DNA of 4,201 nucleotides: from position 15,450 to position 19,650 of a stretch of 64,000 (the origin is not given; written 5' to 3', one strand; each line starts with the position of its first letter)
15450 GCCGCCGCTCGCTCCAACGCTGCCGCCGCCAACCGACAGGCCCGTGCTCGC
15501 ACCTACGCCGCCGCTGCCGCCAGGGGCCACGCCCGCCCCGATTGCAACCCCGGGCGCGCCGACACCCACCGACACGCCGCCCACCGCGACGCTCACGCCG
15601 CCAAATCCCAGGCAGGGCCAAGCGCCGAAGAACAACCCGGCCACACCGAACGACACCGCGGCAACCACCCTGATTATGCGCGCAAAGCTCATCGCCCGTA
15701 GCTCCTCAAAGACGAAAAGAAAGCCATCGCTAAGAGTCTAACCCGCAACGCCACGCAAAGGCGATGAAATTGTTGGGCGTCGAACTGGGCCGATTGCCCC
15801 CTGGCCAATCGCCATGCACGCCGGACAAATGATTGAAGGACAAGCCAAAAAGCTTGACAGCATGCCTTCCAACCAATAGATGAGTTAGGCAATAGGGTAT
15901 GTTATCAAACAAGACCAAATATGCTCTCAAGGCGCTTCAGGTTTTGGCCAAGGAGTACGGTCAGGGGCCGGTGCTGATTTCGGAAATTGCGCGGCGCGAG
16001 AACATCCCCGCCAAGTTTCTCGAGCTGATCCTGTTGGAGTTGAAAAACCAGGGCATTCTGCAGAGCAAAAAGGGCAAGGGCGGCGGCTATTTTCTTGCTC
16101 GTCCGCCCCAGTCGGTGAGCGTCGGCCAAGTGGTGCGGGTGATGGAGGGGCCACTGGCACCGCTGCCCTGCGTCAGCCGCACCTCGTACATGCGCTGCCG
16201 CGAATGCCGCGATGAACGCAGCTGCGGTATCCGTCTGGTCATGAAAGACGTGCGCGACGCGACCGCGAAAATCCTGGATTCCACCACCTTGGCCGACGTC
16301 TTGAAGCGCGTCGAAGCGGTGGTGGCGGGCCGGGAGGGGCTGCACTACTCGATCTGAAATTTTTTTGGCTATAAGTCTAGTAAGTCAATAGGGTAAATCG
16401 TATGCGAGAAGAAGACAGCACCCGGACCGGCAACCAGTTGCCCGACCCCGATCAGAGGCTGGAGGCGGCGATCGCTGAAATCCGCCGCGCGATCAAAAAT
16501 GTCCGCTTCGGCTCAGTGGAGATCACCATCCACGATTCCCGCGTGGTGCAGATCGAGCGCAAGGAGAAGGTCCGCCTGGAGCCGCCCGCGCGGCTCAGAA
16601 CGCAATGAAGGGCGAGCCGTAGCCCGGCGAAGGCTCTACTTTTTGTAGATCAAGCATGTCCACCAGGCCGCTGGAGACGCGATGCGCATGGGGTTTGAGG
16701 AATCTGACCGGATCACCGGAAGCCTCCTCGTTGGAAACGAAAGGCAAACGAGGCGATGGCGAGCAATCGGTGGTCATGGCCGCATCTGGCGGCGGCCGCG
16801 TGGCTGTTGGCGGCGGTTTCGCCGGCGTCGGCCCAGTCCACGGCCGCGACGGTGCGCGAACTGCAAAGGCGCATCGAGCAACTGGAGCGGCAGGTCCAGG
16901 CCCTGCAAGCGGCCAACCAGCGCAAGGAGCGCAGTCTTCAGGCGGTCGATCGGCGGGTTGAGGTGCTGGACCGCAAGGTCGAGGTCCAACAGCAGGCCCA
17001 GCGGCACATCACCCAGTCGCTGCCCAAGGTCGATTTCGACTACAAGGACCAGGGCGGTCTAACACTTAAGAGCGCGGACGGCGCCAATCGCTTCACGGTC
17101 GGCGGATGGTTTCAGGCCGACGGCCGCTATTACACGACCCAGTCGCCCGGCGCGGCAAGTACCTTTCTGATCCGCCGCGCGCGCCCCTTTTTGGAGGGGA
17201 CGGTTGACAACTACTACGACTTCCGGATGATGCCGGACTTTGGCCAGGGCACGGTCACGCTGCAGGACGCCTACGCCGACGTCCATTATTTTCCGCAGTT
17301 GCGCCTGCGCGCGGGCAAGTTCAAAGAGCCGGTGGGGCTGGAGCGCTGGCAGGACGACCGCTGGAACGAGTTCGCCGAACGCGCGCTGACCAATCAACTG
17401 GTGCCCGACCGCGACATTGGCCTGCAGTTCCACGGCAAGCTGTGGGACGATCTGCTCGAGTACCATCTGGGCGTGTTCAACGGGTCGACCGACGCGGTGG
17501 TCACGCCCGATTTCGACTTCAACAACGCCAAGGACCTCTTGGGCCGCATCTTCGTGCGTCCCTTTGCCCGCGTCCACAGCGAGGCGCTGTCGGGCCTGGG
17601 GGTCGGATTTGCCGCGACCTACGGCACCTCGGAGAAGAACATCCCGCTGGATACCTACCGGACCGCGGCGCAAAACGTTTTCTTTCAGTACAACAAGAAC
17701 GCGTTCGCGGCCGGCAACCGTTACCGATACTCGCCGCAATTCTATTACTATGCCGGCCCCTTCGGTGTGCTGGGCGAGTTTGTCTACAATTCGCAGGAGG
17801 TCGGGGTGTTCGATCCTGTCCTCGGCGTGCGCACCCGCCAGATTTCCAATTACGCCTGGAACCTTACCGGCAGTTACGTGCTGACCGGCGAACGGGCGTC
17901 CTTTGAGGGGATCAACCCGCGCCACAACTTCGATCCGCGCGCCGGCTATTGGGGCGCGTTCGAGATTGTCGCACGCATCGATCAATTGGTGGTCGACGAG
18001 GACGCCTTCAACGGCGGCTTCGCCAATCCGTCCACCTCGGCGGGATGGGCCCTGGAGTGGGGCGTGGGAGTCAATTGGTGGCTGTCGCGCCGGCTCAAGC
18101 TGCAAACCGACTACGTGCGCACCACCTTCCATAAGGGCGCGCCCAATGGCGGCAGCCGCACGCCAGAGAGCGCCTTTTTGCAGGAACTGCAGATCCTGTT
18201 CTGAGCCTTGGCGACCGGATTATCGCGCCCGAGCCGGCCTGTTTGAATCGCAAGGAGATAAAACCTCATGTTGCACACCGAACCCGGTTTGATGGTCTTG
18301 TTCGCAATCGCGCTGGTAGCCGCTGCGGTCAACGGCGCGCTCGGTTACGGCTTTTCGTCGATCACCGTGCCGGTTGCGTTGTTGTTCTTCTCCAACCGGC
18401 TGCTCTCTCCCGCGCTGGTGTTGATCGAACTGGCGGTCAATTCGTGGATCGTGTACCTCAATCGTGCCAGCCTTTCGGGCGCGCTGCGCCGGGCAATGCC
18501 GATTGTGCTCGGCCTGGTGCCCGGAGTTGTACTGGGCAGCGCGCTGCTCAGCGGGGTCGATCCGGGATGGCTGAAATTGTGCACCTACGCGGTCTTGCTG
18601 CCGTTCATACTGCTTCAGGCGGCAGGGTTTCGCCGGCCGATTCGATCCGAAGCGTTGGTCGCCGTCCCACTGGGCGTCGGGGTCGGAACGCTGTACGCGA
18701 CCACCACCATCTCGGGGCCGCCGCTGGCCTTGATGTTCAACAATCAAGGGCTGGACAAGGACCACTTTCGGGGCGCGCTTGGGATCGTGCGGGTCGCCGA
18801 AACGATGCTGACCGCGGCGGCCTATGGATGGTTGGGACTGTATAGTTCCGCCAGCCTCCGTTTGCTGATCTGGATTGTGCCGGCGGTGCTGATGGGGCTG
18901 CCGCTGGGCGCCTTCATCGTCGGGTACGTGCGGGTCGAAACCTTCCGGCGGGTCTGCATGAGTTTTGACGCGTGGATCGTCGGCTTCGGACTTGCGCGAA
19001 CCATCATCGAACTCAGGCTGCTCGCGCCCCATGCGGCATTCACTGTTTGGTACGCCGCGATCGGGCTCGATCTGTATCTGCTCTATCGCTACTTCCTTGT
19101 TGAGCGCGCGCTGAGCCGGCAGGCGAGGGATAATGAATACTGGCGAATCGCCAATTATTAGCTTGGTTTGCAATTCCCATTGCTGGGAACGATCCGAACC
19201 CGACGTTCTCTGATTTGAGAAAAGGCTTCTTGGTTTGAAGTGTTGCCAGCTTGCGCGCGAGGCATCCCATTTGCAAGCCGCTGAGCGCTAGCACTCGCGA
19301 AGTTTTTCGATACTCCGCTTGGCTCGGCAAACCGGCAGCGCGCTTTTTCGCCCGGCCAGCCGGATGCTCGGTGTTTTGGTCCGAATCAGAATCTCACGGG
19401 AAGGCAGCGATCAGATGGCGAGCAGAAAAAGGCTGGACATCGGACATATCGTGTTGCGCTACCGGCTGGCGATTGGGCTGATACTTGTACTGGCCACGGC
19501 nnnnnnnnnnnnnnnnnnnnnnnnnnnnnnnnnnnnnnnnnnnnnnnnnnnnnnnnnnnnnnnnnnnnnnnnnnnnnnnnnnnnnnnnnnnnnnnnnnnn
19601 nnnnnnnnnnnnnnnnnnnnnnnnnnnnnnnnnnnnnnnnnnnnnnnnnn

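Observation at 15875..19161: Rrf2 - YezD - OprO/P porin - TauE/SafE module with a shared 15-nt upstream motif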

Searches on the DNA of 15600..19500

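Call 20: search_rna_families(source=window, start=15600, end=19500, threshold=evalue, max_evalue=5, show_alignments=3)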
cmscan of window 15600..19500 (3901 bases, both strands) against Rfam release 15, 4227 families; matches with E-value up to 5: 2.
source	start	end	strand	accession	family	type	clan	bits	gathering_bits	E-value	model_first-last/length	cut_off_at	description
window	16103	16190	+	RF01383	GRIK4_3p_UTR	Gene;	-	24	38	0.088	1-94/94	no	GRIK4 3 prime UTR element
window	16019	16072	-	RF02401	ClpQY_promoter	Cis-reg;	-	23.2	42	0.057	1-57/57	no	ClpQY promoter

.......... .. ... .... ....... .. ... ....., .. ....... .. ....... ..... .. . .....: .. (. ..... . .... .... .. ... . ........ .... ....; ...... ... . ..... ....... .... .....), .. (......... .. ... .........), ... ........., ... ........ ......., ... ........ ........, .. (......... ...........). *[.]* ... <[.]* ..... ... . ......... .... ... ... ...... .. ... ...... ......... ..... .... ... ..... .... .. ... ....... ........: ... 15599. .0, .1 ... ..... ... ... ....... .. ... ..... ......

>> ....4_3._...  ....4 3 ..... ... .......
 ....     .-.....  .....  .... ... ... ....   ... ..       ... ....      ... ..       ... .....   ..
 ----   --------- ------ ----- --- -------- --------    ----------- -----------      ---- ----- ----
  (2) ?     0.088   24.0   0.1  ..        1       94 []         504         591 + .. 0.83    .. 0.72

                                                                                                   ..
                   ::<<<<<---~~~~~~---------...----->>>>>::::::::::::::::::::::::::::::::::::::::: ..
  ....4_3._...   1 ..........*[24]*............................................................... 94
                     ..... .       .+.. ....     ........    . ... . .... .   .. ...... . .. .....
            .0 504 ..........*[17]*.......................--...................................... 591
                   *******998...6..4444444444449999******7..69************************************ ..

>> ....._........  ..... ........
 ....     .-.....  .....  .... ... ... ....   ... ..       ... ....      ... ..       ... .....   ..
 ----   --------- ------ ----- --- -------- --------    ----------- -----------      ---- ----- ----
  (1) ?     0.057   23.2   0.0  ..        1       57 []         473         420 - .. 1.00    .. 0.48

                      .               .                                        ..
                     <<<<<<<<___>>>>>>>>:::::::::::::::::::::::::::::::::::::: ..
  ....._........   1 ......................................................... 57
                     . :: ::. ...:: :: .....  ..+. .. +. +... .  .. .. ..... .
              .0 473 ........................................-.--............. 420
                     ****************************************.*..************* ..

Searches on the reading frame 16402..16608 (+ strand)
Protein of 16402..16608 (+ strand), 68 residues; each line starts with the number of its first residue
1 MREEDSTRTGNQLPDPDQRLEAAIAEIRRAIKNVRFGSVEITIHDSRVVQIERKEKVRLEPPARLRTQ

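Call 3: search_protein_families(library=pfam, proteins=[window:16402-16608:+], max_evalue=0.01)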
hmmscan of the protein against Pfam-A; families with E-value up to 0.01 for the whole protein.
window:16402-16608:+ (68 aa): 2 families
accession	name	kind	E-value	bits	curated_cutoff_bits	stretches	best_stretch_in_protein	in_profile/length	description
PF10055.14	DUF2292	-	1.7e-17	63.1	22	1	24-59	2-37/37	Uncharacterized small protein (DUF2292)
PF13684.11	FakA-like_C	-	0.0018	18.1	23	1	15-54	93-132/216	Fatty acid kinase subunit A-like, C-terminal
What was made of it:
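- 16402..16608 (+): yezD (DUF2292, OscA-like small protein, 68 aa, no Cys and no internal Met). Pfam E=2e-17 (call 3).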

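Call 21: search_protein_families(library=ncbifam, proteins=[window:16402-16608:+], max_evalue=0.001)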
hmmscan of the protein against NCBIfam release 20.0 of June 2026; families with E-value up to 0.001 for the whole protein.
window:16402-16608:+ (68 aa): 1 family
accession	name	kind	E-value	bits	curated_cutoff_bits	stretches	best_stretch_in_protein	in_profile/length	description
NF033785.1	sulfur_OscA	equivalog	8.1e-18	64.2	85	1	21-63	13-56/60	sulfur starvation response protein OscA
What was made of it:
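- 16402..16608 (+): NCBIfam OscA 64 bits, below the cutoff of 85 (call 21).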

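Call 50: search_solved_structures(query=window:16402-16608:+, max_evalue=10, show_alignments=2)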
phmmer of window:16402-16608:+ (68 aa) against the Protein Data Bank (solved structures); distinct sequences matched with E-value up to 10: 0.
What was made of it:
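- Tried and rejected: PDB sequence search for YezD: nothing at E up to 10 (call 50).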

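Call 55: find_homologous_proteins(query=window:16402-16608:+, max_evalue=0.001)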
Query window:16402-16608:+ (68 aa): 732 proteins with E <= 0.001 among 736 candidates; the best 120 are listed.
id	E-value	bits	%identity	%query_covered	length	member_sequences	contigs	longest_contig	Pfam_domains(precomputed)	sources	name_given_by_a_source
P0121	5.8e-35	135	100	100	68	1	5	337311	PF10055.15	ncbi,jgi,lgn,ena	jgi:hypothetical protein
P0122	1.6e-19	87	72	94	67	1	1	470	PF10055.15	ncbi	-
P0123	5.6e-19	85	69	99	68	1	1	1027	PF10055.15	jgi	jgi:hypothetical protein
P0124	7.4e-19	85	77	88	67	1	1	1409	PF10055.15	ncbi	-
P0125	1.8e-18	83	67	97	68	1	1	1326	PF10055.15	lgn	-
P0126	1.6e-17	80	69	94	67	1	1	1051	PF10055.15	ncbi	-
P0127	3.5e-17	79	61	99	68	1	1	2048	PF10055.15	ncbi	-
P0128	4.0e-16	76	80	72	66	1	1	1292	PF10055.15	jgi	jgi:hypothetical protein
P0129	4.2e-16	76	62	97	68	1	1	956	PF10055.15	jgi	jgi:hypothetical protein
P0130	1.3e-15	74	63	99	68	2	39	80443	PF10055.15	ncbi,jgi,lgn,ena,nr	ncbi:MAG TPA: YezD family protein [Candidatus Binataceae bacterium]|jgi:hypothetical protein|nr:YezD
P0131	1.9e-15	74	67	91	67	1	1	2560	PF10055.15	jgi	jgi:hypothetical protein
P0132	3.5e-15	73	65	93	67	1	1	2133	PF10055.15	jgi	jgi:hypothetical protein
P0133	5.5e-15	72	57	100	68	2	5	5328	PF10055.15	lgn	-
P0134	5.6e-15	72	66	87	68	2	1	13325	PF10055.15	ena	-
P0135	1.1e-14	72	66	91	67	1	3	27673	PF10055.15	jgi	jgi:hypothetical protein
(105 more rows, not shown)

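Call 60: predict_structure(alignment_id=A2)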
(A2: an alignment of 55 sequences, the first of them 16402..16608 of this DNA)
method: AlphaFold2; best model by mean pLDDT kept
length: 68 residues; sequences in the alignment: 55
mean_pLDDT: 74.1   pTM: 0.38
mean pLDDT of the five models: 74.1, 72.5, 72.0, 69.9, 69.4
residues with pLDDT >= 90: 6; 70-90: 41; 50-70: 12; < 50: 9
segments of 3 or more residues with pLDDT < 50: 4-10
pLDDT, mean of each block of 10 residues (from residue 1): 46 73 89 88 78 79 64
secondary structure, 60 per line:
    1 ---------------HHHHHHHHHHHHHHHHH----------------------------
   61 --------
elements in order: H16-32
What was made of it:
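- Tried and rejected: AlphaFold2 of YezD with 55 homologues: pLDDT 74, one helix (residues 16-32), the conserved core without assigned strands (call 60).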

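Call 72: search_dna_similar(query=window:16402-16608:+, collection=plasmids, mode=protein, max_evalue=0.001, max_rows=25, rows=spread)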
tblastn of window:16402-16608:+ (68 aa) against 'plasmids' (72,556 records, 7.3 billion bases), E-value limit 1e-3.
Records with a match: 1; places in all: 1; records where one place covers at least 80% of the query: 0.
Best place of each record, by identity: <60% 1.
By first word of the organism name: Paenibacillus 1.
By predicted mobility (MOB-suite, as given by PLSDB): non-mobilizable 1.
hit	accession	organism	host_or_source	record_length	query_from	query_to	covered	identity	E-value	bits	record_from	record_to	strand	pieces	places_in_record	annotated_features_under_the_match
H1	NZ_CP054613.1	Paenibacillus cellulosilyticus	cell culture,soil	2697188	32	63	47%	53.1%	7e-4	42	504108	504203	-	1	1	none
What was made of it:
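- Tried and rejected: tblastn of YezD against plasmids, to find annotated proteobacterial oscA loci: one weak Paenibacillus hit, useless (call 72).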

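Call 82: fold_search(model_id=the predicted structure, library=pdb)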
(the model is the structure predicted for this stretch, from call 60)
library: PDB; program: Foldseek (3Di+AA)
matches with E <= 10: 0; with E <= 0.001: 0
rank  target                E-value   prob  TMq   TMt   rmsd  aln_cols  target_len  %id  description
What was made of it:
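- Tried and rejected: Foldseek against PDB gave no match (call 82), so there is no fold-based clue.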

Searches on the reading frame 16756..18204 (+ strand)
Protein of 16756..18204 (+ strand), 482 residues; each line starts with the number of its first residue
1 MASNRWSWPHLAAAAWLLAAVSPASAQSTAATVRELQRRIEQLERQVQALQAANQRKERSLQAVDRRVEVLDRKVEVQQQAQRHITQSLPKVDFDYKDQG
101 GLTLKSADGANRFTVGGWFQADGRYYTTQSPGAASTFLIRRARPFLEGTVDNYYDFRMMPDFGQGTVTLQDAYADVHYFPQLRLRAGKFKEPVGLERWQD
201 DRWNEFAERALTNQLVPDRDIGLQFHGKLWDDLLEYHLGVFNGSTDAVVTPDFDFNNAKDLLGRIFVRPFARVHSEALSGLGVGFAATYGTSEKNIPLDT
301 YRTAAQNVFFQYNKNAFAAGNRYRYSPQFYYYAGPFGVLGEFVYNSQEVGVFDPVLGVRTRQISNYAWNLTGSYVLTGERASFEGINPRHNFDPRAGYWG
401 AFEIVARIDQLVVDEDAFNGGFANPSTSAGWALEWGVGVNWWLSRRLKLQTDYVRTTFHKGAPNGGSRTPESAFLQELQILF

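Call 3: search_protein_families(library=pfam, proteins=[window:16756-18204:+], max_evalue=0.01)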
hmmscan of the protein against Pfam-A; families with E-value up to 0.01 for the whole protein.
window:16756-18204:+ (482 aa): 1 family
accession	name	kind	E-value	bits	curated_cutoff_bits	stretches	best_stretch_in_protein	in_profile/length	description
PF07396.17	Porin_O_P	-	5e-23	82.4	20.9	1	113-462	1-350/370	Phosphate-selective porin O and P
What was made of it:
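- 16756..18204 (+): OprO/P-family outer-membrane anion porin, sulfur-poor (2 Met and 0 Cys in 455 mature residues). Pfam Porin_O_P, 82 bits (call 3).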

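Call 21: search_protein_families(library=ncbifam, proteins=[window:16756-18204:+], max_evalue=0.001)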
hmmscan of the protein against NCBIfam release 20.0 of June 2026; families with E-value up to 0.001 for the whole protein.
window:16756-18204:+ (482 aa): 1 family
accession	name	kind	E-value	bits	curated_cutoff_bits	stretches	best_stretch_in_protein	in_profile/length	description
NF040900.1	porin_ExtI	equivalog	7.1e-06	25.1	150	1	167-255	113-205/403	selenite/tellurite reduction operon porin ExtI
